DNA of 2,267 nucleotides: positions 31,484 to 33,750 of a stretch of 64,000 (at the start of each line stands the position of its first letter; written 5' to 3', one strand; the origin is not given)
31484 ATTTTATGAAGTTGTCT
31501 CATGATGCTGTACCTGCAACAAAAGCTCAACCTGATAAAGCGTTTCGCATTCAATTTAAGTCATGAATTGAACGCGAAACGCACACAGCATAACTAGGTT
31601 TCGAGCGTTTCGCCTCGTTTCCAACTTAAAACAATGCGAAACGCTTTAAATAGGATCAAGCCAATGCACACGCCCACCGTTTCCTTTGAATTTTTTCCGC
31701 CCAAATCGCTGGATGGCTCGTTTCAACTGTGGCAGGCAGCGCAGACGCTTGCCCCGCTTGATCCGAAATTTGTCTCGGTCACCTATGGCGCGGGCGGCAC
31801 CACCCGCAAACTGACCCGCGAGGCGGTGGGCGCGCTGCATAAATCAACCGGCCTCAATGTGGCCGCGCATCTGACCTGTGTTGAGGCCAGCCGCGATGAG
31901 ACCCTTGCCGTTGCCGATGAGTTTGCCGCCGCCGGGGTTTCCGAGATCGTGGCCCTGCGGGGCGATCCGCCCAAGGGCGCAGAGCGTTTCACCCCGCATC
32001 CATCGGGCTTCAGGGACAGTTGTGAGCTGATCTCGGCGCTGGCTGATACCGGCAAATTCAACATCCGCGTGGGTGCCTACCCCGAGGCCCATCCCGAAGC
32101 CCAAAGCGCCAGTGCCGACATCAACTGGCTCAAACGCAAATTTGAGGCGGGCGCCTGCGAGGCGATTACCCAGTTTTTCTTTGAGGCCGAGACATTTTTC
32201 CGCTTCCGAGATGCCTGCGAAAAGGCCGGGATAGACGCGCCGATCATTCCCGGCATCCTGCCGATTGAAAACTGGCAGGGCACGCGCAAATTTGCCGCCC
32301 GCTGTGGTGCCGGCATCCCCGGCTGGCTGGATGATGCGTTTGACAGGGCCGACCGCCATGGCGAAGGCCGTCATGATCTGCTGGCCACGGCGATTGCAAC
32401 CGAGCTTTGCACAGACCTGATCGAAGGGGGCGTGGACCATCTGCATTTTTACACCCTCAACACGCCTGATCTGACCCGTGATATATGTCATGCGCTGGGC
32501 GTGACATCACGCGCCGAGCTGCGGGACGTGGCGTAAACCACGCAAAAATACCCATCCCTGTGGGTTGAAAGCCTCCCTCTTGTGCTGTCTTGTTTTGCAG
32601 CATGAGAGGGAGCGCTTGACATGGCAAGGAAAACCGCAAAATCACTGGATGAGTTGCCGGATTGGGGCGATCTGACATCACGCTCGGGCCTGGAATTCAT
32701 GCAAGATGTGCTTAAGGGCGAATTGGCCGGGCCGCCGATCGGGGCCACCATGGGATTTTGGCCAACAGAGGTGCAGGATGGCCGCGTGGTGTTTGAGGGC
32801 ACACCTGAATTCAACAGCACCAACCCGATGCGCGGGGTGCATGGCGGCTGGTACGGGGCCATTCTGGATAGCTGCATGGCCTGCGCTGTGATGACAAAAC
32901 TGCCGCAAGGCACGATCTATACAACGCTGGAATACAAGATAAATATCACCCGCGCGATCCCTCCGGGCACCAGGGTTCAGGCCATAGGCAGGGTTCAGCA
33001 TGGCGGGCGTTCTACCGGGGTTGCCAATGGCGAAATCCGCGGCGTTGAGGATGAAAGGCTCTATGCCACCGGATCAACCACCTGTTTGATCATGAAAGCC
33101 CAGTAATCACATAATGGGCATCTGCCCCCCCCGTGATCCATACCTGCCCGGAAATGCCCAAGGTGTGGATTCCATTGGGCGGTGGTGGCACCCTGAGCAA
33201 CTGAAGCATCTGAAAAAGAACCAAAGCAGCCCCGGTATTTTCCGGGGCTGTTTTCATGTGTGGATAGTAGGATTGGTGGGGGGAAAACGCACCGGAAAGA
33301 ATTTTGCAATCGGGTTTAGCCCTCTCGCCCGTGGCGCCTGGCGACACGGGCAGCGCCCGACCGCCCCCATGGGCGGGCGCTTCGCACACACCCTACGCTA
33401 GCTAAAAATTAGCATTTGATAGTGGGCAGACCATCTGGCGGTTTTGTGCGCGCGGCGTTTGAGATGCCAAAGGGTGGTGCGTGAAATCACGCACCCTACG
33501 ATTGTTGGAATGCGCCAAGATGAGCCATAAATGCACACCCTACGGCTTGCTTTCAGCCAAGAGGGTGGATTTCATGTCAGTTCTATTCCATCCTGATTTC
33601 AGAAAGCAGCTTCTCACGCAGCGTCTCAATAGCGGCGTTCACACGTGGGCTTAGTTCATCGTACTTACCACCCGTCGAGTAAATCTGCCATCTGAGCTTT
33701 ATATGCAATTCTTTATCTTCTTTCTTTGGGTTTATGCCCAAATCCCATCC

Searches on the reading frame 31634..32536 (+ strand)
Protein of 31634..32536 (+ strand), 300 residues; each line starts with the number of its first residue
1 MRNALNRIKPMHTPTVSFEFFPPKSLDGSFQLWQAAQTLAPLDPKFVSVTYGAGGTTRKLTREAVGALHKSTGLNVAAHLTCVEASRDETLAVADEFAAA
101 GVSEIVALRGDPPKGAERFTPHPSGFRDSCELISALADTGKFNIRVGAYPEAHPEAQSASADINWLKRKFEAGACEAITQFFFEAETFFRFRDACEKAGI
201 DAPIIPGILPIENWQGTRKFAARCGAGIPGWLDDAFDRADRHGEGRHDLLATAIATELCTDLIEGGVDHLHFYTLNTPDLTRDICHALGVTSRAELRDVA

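Call 16: search_protein_families(library=pfam, proteins=[window:31634-32536:+], max_evalue=0.01)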
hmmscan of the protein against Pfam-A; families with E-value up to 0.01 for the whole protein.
window:31634-32536:+ (300 aa): 1 family
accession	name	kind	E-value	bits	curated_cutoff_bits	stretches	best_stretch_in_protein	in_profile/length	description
PF02219.23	MTHFR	-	1.7e-84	284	24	1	11-289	8-287/287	Methylenetetrahydrofolate reductase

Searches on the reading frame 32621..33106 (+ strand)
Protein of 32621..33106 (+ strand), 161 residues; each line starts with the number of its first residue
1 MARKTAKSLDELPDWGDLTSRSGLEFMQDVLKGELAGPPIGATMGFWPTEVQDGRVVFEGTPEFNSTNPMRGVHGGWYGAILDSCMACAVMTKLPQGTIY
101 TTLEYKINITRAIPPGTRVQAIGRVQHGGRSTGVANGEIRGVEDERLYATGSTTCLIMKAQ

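Call 16: search_protein_families(library=pfam, proteins=[window:32621-33106:+], max_evalue=0.01)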
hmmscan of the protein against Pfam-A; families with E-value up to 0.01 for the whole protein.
window:32621-33106:+ (161 aa): 1 family
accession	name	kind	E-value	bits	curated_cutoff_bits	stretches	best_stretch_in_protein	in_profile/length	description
PF03061.28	4HBT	-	5.8e-11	43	20.6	1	73-144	4-75/79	Thioesterase superfamily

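Call 41: find_encoding_contigs(protein=window:32621-33106:+, flank=2500, max_places=10)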
Protein window:32621-33106:+ (161 aa): 2 contigs read that carry it; 1 place shown.
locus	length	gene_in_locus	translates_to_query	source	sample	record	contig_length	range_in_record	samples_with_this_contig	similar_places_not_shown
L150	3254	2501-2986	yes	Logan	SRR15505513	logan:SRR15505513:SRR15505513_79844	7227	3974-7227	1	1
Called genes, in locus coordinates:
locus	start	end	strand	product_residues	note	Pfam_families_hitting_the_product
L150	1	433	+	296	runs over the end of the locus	PF00701:DHDPS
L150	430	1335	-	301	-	PF00126:HTH_1, PF03466:LysR_substrate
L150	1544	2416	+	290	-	PF02219:MTHFR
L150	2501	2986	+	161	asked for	PF03061:4HBT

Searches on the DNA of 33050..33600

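Call 8: search_rna_families(source=window, start=33050, end=33600, threshold=evalue, max_evalue=10)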
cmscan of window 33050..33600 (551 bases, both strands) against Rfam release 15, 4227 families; matches with E-value up to 10: 8.
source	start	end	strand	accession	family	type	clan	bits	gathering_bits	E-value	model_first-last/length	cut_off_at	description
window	33216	33297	-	RF02059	STnc50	Gene; sRNA;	-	18.4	55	2.1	1-84/84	no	Salmonella enterica sRNA STnc40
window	33223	33253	+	RF02621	BSnc120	Gene; sRNA;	-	17.6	114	0.43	40-70/88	no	Brucella sRNA 120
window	33196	33245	-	RF00185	Flavi_CRE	Cis-reg;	-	17.1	42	2.6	1-96/96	no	Flavivirus 3' UTR cis-acting replication element (CRE)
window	33227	33323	+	RF01770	rimP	Cis-reg; leader;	-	16.5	47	5.4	34-96/102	no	Gammaprotebacteria rimP leader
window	33223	33345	+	RF01955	NEAT1_1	Gene; lncRNA;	-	15.8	50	1.6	1-122/122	no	Nuclear enriched abundant transcript 1 conserved region 1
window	33352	33412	-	RF00624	P9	Gene;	-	14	43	2.6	1-74/74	no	Pseudomonas sRNA P9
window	33315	33387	-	RF02276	Hammerhead_II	Gene; ribozyme;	CL00010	13.9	37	6.8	1-66/66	no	Hammerhead ribozyme (type II)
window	33413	33530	+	RF01055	Molybdenum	Cis-reg; riboswitch;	-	12.3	36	5.6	1-135/135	no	Molybdenum/Tungsten riboswitch aptamer (Moco RNA motif)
